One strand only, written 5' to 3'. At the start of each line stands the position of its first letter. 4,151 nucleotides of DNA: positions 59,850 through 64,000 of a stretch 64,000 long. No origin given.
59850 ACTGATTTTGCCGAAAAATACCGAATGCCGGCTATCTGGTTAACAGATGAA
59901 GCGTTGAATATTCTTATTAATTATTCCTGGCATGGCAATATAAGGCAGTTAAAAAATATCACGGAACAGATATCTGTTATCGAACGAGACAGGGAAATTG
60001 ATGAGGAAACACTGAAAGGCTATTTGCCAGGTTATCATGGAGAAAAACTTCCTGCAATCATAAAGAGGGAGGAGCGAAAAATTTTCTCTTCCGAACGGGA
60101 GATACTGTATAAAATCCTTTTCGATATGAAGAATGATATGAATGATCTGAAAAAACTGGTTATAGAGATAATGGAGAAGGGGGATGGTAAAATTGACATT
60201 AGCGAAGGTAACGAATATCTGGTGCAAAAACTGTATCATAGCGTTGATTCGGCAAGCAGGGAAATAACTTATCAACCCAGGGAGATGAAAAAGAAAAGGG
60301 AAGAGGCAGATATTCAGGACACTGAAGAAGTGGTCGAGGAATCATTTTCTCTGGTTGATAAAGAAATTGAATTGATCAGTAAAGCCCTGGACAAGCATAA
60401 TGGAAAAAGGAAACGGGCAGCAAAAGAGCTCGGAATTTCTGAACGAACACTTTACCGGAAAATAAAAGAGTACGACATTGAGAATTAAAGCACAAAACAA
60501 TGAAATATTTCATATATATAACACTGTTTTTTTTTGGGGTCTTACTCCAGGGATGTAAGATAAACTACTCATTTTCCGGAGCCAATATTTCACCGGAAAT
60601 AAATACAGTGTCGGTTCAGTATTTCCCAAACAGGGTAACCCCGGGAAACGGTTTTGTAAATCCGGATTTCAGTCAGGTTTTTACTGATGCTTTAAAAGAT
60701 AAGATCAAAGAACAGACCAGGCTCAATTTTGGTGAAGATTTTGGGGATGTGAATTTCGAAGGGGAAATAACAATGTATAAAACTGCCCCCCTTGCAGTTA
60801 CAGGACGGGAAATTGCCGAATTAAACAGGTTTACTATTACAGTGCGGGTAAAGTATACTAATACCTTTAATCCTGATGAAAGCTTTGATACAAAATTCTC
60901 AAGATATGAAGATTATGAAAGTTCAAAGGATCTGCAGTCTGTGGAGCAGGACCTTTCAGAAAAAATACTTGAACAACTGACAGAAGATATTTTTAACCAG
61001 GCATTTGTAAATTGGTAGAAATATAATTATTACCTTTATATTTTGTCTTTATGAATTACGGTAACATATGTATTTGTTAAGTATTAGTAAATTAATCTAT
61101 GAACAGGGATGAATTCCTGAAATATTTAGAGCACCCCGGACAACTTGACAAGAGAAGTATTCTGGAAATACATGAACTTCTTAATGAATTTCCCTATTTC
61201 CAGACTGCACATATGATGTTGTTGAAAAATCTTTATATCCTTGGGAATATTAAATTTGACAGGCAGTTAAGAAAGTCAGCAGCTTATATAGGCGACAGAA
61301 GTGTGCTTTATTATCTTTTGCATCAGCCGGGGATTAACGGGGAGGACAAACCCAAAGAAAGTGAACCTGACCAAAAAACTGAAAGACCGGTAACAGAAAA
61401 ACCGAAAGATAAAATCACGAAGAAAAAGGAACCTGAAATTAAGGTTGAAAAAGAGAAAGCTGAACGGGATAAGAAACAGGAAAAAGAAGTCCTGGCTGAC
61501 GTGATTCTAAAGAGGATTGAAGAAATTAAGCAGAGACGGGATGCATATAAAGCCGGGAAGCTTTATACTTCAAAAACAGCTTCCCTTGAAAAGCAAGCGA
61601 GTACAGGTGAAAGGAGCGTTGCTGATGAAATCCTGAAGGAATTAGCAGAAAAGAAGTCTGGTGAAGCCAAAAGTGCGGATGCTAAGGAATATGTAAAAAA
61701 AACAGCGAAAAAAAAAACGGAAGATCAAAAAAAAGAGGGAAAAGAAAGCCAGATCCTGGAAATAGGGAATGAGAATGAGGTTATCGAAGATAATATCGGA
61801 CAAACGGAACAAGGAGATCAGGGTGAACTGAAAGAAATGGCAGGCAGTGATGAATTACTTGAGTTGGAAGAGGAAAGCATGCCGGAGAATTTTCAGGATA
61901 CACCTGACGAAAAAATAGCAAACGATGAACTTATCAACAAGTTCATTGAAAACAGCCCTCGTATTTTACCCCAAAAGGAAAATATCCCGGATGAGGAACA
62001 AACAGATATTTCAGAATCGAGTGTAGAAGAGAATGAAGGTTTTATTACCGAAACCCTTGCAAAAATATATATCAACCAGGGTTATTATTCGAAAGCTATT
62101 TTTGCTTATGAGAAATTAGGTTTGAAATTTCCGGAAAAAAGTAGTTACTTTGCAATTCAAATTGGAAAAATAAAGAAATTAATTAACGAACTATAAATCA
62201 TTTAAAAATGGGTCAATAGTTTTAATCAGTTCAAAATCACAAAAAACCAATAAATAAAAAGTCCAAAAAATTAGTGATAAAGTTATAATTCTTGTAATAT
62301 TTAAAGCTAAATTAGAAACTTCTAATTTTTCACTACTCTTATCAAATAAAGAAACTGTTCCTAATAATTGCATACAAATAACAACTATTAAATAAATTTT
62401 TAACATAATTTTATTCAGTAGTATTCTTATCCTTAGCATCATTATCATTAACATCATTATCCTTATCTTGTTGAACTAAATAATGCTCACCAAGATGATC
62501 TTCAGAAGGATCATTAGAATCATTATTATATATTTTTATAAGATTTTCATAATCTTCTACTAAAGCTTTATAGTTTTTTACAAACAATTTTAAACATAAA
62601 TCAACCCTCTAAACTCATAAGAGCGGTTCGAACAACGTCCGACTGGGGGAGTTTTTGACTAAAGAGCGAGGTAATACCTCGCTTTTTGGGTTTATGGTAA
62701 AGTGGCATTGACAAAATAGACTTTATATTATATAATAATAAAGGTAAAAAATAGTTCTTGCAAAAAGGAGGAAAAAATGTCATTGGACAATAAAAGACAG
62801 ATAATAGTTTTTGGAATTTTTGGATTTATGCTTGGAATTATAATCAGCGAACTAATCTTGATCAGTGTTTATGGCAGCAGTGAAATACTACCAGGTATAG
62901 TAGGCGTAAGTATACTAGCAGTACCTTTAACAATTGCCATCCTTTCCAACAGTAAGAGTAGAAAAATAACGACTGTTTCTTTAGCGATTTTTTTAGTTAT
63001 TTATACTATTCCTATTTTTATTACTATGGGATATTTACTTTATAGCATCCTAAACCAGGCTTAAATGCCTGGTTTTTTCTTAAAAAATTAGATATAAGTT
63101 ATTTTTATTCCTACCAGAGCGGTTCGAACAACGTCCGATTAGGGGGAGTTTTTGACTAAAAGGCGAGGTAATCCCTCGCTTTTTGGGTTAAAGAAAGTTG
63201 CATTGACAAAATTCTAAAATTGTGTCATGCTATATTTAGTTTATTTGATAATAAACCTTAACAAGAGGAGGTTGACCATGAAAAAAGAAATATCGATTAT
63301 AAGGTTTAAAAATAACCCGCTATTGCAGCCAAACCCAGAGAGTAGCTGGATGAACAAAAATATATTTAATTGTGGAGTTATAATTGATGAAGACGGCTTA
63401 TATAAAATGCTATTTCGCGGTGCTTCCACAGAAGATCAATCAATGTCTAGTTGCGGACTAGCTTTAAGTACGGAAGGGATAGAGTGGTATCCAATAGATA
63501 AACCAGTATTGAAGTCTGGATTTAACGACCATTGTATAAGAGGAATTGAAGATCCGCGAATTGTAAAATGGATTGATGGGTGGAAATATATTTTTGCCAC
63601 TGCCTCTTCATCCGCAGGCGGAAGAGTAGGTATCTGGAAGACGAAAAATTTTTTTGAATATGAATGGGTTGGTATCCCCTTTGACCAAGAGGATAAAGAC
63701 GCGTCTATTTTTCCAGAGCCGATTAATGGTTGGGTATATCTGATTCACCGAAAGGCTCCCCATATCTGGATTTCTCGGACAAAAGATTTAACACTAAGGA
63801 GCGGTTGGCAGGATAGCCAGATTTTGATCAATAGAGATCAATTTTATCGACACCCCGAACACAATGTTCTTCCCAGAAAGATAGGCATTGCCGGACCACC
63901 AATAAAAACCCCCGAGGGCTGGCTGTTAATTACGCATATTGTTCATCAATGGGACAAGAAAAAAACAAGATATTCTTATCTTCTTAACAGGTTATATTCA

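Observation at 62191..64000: Abrupt switch of expression signals at ~62.2 kb: consensus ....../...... promoter, AGGAGG ribosome sites and canonical terminators in a visibly more AT-rich tail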

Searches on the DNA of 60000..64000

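Call 4: search_rna_families(source=window, start=60000, end=64000, threshold=evalue, max_evalue=1, show_alignments=3)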
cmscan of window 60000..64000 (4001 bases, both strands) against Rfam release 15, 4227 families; matches with E-value up to 1: 1.
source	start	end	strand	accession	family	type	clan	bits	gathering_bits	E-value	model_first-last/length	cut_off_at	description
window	63158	63289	+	RF02527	SSRC38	Gene; sRNA;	-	24.4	80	0.28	1-166/166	no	Streptococcus sRNA SSRC38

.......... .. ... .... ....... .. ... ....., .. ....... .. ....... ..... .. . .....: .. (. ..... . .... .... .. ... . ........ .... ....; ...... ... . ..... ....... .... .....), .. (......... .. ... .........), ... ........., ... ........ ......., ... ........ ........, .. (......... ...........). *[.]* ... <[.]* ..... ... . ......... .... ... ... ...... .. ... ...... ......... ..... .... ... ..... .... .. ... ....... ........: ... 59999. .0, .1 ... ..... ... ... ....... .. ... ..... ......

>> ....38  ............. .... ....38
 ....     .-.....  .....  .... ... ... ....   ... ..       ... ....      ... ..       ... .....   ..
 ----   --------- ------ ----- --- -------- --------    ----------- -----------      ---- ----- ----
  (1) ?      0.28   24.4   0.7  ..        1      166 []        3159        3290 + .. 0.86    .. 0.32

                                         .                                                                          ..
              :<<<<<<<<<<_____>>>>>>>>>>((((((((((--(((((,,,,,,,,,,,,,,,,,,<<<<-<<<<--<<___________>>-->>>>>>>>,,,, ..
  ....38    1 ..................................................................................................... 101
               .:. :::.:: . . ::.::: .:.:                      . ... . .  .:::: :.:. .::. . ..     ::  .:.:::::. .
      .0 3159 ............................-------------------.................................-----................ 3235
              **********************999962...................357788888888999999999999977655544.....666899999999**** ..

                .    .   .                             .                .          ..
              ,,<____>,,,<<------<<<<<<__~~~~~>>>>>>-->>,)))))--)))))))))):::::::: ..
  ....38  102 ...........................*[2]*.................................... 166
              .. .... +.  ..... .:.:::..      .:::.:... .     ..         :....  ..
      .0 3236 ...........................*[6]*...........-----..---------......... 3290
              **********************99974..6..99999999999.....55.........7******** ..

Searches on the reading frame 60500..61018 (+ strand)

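Call 11: search_protein_families(library=pfam, proteins=[window:60500-61018:+], max_evalue=0.01)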
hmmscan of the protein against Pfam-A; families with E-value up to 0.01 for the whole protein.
window:60500-61018:+ (172 aa): 1 family
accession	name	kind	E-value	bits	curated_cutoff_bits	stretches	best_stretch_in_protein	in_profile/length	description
PF04390.17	LptE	-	8.8e-13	49.4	23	1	35-167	2-117/118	Lipopolysaccharide-assembly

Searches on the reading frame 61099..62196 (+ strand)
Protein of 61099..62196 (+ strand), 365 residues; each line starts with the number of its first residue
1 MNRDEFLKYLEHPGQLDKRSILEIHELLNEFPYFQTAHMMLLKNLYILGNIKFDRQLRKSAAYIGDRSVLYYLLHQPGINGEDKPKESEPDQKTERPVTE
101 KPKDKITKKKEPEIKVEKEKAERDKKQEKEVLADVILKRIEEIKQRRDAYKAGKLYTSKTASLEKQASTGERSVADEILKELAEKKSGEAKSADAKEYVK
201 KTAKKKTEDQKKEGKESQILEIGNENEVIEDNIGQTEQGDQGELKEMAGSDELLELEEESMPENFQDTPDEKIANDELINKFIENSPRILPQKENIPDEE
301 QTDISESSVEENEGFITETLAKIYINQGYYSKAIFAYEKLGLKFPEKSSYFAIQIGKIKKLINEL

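Call 11: search_protein_families(library=pfam, proteins=[window:61099-62196:+], max_evalue=0.01)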
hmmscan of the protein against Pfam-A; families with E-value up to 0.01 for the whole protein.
window:61099-62196:+ (365 aa): 1 family
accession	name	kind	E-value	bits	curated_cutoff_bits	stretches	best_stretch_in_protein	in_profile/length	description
PF07719.23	TPR_2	-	0.0043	17.5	27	0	319-340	6-27/34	Tetratricopeptide repeat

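Call 54: find_encoding_contigs(protein=window:61099-62193:+, flank=4000, max_places=8)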
Protein window:61099-62193:+ (365 aa): 7 contigs read that carry it; 7 places shown.
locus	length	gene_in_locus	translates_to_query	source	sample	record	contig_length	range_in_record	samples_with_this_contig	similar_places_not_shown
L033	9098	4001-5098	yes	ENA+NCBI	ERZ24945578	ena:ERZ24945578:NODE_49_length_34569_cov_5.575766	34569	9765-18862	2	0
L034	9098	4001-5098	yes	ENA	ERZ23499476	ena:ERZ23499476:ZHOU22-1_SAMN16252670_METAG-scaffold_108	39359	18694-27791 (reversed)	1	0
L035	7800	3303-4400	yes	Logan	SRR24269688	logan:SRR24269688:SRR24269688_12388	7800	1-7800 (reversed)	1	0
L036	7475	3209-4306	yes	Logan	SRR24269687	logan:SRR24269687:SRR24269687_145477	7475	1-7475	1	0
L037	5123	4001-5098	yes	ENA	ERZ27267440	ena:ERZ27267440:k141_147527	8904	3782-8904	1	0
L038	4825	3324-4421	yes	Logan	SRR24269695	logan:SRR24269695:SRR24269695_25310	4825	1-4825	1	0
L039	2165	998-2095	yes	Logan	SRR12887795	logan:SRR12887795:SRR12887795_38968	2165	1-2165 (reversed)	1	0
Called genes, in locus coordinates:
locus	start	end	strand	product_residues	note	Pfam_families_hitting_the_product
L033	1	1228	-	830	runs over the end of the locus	PF18942:DUF5689, PF13091:PLDc_2, PF17963:Big_9, PF18962:Por_Secre_tail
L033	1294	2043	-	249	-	PF02348:CTP_transf_3, PF12804:NTP_transf_3 (weak)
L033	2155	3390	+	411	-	PF00158:Sigma54_activat, PF14532:Sigma54_activ_2, PF07728:AAA_5 (weak), PF25601:AAA_lid_14, PF02954:HTH_8, PF18024:HTH_50 (weak)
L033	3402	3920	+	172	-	PF04390:LptE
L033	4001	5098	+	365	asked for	-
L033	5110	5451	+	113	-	PF03840:SecG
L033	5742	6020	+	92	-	PF00166:Cpn10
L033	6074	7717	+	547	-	PF00118:Cpn60_TCP1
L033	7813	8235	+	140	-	PF01042:Ribonuc_L-PSP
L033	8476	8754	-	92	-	-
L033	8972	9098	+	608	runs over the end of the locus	PF00009:GTP_EFTU, PF00071:Ras (faint), PF03144:GTP_EFTU_D2, PF00679:EFG_C, PF06421:LepA_C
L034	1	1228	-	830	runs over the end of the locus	PF18942:DUF5689, PF13091:PLDc_2, PF17963:Big_9, PF18962:Por_Secre_tail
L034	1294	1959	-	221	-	PF02348:CTP_transf_3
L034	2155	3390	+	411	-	PF00158:Sigma54_activat, PF14532:Sigma54_activ_2, PF07728:AAA_5 (weak), PF25601:AAA_lid_14, PF02954:HTH_8, PF18024:HTH_50 (weak)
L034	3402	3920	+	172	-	PF04390:LptE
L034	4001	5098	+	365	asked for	-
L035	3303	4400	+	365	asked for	-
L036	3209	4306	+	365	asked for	-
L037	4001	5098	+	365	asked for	-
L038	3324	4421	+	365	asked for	-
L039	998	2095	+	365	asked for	-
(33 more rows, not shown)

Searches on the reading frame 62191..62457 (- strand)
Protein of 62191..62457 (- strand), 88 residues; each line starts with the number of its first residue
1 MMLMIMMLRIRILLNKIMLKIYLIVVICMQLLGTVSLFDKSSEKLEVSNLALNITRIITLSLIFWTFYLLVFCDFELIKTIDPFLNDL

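Call 11: search_protein_families(library=pfam, proteins=[window:62191-62457:-], max_evalue=0.01)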
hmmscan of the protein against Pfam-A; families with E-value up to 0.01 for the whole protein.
window:62191-62457:- (88 aa): 0 families

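Call 62: find_encoding_contigs(protein=window:62194-62457:-, flank=3000, max_places=6)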
Protein window:62194-62457:- (88 aa): no gene with exactly this product is on record in the collection.

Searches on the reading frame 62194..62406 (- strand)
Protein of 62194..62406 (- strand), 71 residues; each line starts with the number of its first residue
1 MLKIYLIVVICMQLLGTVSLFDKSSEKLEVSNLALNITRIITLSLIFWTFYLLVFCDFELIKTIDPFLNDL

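Call 63: find_encoding_contigs(protein=window:62194-62406:-, flank=3000, max_places=6)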
Protein window:62194-62406:- (71 aa): no gene with exactly this product is on record in the collection.

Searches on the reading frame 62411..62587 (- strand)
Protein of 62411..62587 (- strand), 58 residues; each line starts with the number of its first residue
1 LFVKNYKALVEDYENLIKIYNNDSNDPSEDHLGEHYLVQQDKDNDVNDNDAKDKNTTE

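Call 11: search_protein_families(library=pfam, proteins=[window:62411-62587:-], max_evalue=0.01)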
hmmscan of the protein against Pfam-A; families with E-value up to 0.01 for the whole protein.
window:62411-62587:- (58 aa): 0 families

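Call 47: find_encoding_contigs(protein=window:62414-62587:-, flank=10000, max_places=6)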
Protein window:62414-62587:- (58 aa): no gene with exactly this product is on record in the collection.

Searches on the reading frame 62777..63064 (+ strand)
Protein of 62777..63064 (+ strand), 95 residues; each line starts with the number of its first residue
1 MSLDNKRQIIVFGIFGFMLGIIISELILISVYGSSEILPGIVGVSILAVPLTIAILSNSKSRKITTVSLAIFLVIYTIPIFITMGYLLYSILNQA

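Call 11: search_protein_families(library=pfam, proteins=[window:62777-63064:+], max_evalue=0.01)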
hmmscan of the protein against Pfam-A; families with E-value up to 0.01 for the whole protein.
window:62777-63064:+ (95 aa): 0 families

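Call 24: find_encoding_contigs(protein=window:62777-63061:+, flank=10000, max_places=10)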
Protein window:62777-63061:+ (95 aa): 2 contigs read that carry it; 2 places shown.
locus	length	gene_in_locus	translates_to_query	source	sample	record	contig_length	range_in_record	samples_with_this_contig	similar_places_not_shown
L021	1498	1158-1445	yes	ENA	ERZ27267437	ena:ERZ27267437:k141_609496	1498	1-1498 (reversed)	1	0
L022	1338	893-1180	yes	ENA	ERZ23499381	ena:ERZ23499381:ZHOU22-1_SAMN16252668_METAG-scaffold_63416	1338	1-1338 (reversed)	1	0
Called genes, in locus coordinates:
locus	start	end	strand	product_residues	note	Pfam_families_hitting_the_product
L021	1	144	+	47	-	?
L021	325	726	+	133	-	-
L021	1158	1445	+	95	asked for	-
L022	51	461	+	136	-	-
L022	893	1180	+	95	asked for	-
